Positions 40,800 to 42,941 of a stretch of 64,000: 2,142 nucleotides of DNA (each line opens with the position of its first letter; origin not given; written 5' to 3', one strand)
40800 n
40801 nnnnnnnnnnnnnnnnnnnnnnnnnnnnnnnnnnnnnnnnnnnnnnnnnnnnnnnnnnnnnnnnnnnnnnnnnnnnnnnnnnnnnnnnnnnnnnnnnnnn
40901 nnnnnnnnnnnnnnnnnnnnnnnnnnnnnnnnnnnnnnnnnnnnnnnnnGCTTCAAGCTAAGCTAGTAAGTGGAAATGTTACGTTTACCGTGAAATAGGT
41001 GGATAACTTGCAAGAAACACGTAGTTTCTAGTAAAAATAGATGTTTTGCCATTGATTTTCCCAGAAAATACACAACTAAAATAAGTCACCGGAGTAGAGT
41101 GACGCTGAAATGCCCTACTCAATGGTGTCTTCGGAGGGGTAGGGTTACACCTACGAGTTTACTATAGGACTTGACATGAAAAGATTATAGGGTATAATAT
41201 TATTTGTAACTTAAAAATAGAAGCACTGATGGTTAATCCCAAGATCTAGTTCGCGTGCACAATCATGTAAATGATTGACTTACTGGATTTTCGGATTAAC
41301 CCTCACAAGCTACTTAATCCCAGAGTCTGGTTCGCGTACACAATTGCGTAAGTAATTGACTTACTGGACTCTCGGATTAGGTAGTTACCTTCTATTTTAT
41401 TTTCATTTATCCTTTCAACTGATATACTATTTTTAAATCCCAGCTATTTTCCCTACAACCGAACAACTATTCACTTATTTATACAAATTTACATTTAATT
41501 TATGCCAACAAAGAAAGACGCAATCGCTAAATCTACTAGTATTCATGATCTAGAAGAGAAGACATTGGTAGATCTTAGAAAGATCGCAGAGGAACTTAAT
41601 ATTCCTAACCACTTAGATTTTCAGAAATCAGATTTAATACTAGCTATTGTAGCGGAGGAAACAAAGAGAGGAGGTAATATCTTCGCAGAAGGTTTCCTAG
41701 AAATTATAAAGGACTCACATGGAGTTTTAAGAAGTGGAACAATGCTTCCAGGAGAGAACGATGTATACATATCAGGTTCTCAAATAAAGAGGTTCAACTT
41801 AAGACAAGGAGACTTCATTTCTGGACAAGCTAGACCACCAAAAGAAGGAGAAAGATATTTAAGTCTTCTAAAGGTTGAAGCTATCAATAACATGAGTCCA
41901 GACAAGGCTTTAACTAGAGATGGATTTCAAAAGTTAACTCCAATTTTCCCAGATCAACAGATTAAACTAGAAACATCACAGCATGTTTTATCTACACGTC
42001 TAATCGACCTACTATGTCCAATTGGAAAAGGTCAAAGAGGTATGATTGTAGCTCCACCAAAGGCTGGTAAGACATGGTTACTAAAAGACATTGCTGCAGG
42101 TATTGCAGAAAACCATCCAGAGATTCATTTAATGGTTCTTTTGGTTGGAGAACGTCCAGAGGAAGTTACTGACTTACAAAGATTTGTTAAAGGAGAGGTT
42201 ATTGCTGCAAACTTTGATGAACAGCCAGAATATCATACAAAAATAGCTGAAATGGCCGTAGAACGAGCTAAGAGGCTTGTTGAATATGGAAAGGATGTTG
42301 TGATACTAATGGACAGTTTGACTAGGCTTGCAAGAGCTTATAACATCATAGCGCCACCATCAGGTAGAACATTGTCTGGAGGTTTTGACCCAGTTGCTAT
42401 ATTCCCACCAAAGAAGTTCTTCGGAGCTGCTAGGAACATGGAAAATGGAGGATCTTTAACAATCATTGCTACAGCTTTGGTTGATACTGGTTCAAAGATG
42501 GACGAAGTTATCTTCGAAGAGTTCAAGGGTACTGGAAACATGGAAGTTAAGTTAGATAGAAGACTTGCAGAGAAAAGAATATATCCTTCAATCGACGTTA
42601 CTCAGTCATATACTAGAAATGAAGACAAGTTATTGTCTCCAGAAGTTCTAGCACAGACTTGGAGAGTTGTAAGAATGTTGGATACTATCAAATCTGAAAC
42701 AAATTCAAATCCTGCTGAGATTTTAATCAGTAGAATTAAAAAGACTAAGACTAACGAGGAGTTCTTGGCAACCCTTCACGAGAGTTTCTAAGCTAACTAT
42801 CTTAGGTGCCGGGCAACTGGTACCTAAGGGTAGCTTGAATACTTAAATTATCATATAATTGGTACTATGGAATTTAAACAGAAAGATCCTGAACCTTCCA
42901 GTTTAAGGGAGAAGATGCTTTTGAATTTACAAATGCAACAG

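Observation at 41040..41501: rho 5' leader: consensus promoter followed by two tandem homologous stem-loops (candidate cis-regulatory RNA)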

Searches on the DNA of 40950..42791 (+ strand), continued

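Call 62: search_with_rna_model(model_id=R1, sources=[window, L001, L081, L082, L083, L085, L086, L087, L088, L089, L090, L091, L092, L093, L094, L095, L096, L097, L098, L099, L100, L101, L102, L103, L104, L105, L106, L107, L108, L109], max_evalue=0.001, make_alignment=true)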
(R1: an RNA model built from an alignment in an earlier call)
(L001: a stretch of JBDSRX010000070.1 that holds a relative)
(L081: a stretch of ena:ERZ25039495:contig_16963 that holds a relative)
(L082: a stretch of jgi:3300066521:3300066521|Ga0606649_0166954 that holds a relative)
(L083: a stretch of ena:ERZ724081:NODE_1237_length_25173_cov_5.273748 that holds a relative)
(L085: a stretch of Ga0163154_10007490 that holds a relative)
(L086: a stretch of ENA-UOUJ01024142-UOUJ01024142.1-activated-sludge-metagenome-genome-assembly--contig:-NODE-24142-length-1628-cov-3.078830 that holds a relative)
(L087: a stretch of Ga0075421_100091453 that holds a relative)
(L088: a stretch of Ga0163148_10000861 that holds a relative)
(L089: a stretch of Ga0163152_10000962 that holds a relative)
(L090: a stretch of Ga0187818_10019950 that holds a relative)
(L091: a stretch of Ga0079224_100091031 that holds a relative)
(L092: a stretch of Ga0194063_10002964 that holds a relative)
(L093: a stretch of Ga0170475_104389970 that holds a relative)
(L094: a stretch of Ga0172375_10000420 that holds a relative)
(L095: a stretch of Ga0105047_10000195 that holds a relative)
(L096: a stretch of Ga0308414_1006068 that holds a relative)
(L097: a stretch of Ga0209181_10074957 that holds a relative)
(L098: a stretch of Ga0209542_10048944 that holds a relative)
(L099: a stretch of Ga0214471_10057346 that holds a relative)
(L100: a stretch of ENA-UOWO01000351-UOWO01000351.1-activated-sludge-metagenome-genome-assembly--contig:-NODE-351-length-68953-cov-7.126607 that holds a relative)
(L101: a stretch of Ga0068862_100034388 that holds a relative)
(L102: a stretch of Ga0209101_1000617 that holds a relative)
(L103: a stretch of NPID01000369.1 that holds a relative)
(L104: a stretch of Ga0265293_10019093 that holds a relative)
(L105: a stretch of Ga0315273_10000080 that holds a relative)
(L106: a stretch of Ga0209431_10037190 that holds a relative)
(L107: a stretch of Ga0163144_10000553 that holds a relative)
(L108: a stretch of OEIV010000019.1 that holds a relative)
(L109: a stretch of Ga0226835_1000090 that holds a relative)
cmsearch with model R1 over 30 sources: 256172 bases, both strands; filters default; matches with E-value up to 0.001: 46.
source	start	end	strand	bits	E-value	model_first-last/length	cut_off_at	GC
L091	1294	1398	-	102.4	3.7e-28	1-106/106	no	0.38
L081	2217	2321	+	98.1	8.3e-27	1-106/106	no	0.34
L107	6629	6733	+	97.3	1.4e-26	1-106/106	no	0.32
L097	2266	2371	+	94.1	1.4e-25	1-106/106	no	0.39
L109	4397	4501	-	92.8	3.5e-25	1-106/106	no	0.41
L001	2741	2844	+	92.2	5.5e-25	1-106/106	no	0.4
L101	3415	3518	-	90.8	1.5e-24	1-106/106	no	0.41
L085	12846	12950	+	89.9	2.8e-24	1-106/106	no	0.35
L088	12261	12365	-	89.9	2.8e-24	1-106/106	no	0.35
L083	2155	2259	+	89.7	3.3e-24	1-106/106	no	0.34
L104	7688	7798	-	88.2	9.9e-24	1-106/106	no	0.4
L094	2034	2140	-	87.8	1.3e-23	1-106/106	no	0.41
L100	980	1086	+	87.5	1.6e-23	1-106/106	no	0.39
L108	3007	3113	+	86.2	4.1e-23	1-106/106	no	0.37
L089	5277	5385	-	85.8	5.5e-23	1-106/106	no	0.5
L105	1039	1142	-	85.1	8.6e-23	1-106/106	no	0.35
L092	4412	4517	+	84.8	1.1e-22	1-106/106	no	0.34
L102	334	442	-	83.8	2.2e-22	1-106/106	no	0.43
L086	702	808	+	83.7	2.4e-22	1-106/106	no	0.36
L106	2416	2523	+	83.5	2.8e-22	1-106/106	no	0.34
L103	8773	8882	-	81.5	1.1e-21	1-106/106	no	0.45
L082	428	532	+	81.5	1.1e-21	1-106/106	no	0.5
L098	3589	3696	+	81.4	1.3e-21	1-106/106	no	0.34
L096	7068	7170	-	76.8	3.4e-20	1-106/106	no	0.41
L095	3164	3264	-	76.6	3.8e-20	1-106/106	no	0.51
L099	474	578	+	76.1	5.5e-20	1-106/106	no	0.5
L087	825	931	+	63.9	3.2e-16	1-106/106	no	0.5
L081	2219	2323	-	44.5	3.5e-10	1-106/106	no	0.33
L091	1292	1396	+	42.2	1.8e-09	1-106/106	no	0.38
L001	2743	2846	-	35.4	2.3e-07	1-106/106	no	0.4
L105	1037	1140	+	35.2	2.7e-07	1-106/106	no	0.37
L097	2268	2373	-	34.9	3.2e-07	1-106/106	no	0.39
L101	3413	3516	+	34.2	5.2e-07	1-106/106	no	0.42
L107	6631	6735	-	32.3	2e-06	1-106/106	no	0.31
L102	332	440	+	31.3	4.1e-06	1-106/106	no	0.44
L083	2157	2261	-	29.7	1.3e-05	1-106/106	no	0.35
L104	7686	7796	+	29.4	1.7e-05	1-106/106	no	0.41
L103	8771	8880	+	28.1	4.2e-05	1-106/106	no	0.45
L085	12848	12952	-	27.1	8.4e-05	1-106/106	no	0.35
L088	12259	12363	+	27.1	8.4e-05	1-106/106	no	0.35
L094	2032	2138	+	26.4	0.00014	1-106/106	no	0.42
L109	4395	4499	+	25.3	0.00031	1-106/106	no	0.43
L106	2418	2525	-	24.3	0.00061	1-106/106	no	0.34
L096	7066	7168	+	24.2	0.00068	1-106/106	no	0.4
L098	3591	3698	-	23.7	0.00099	1-106/106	no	0.34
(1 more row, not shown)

Alignment A2: 46 matches aligned to the model, 157 columns, each read 5' to 3' on its own strand. Consensus structure (alignment columns), stored with it:
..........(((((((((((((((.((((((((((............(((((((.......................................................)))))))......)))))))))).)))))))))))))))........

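Call 75: search_with_rna_model(model_id=R1, sources=[L194, L195, L196, L197], max_evalue=1, show_alignments=4)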
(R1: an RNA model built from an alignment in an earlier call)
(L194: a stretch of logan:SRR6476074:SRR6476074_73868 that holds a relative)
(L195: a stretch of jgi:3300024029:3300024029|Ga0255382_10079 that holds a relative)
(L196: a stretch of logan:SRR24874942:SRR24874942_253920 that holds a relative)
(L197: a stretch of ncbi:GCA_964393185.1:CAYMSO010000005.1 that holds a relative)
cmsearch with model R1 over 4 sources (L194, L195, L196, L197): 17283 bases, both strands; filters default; matches with E-value up to 1: 8.
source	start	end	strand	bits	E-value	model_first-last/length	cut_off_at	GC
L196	1197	1299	+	89.4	2.7e-25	1-106/106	no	0.41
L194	1105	1208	+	87.2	1.3e-24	1-106/106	no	0.48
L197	1209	1315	+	79.8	2.7e-22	1-106/106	no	0.37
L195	1147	1249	+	75.3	6.4e-21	1-106/106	no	0.5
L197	1124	1230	-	29.6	9.4e-07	1-106/106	no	0.37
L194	1107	1210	-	28.2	2.7e-06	1-106/106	no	0.48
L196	1199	1301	-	23.4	8.3e-05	1-106/106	no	0.42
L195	1149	1251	-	18.2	0.0034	1-106/106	no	0.49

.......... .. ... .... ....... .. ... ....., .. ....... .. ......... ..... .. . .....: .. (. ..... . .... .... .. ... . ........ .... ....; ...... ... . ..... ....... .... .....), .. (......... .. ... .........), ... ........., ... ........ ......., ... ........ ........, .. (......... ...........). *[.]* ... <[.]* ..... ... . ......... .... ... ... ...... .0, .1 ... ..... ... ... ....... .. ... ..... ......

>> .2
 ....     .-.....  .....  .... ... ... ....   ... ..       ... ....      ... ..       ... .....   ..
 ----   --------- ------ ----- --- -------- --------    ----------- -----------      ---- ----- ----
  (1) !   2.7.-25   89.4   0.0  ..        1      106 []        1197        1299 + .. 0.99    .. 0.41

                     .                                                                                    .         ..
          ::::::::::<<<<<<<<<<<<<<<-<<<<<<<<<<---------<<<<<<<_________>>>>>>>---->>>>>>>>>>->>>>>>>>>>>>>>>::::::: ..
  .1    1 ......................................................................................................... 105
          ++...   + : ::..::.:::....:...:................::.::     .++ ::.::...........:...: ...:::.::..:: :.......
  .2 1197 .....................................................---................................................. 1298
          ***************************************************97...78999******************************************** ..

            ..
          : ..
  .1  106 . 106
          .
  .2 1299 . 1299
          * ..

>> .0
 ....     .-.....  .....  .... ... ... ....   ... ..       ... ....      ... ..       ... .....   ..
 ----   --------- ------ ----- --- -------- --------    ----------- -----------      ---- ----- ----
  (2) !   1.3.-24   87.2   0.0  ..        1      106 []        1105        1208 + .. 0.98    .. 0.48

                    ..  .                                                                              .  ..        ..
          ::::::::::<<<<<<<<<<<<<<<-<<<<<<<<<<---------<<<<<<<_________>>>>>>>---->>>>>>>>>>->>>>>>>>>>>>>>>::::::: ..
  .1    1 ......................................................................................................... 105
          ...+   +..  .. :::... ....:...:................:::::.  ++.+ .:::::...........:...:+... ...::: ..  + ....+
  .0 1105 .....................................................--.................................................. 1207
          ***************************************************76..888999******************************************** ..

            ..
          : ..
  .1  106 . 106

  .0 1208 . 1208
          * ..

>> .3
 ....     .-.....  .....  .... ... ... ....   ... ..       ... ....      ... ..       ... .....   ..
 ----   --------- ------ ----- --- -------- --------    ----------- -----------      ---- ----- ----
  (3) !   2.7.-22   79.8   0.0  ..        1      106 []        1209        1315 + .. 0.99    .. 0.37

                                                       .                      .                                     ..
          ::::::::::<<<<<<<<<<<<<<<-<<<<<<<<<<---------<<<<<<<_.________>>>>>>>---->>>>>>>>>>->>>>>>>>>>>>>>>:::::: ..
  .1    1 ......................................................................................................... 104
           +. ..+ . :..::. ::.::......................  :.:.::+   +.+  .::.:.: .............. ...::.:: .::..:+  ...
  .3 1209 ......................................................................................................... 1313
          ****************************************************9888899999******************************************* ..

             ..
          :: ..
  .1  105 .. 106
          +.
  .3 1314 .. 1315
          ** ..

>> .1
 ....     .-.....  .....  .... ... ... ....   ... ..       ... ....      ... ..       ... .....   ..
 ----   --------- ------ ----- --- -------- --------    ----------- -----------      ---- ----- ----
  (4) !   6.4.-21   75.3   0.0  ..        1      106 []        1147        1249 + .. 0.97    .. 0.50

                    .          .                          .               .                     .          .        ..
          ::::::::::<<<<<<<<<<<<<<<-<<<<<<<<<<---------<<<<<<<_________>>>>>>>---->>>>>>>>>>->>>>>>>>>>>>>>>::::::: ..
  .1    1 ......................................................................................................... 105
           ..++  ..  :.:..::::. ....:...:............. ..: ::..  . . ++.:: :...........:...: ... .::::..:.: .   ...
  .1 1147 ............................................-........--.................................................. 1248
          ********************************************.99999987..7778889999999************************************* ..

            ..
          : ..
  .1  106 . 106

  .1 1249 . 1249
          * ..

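Call 89: search_with_rna_model(model_id=R1, sources=[L198, L199, L200], max_evalue=0.001)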
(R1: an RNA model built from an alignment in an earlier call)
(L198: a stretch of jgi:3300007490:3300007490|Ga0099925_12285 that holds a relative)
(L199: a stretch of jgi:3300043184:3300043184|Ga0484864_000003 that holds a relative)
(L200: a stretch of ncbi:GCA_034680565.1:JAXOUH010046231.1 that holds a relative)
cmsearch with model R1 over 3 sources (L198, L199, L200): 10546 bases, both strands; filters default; matches with E-value up to 0.001: 6.
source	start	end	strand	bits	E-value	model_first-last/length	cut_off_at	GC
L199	953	1061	+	90.3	8.9e-26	1-106/106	no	0.41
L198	769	869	+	87.9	4.8e-25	1-106/106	no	0.42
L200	384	486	+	85.7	2.4e-24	1-106/106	no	0.32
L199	955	1063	-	37.8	1.7e-09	1-106/106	no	0.41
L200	386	488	-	26.9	4e-06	1-106/106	no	0.34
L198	771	871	-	26.2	6.7e-06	1-106/106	no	0.4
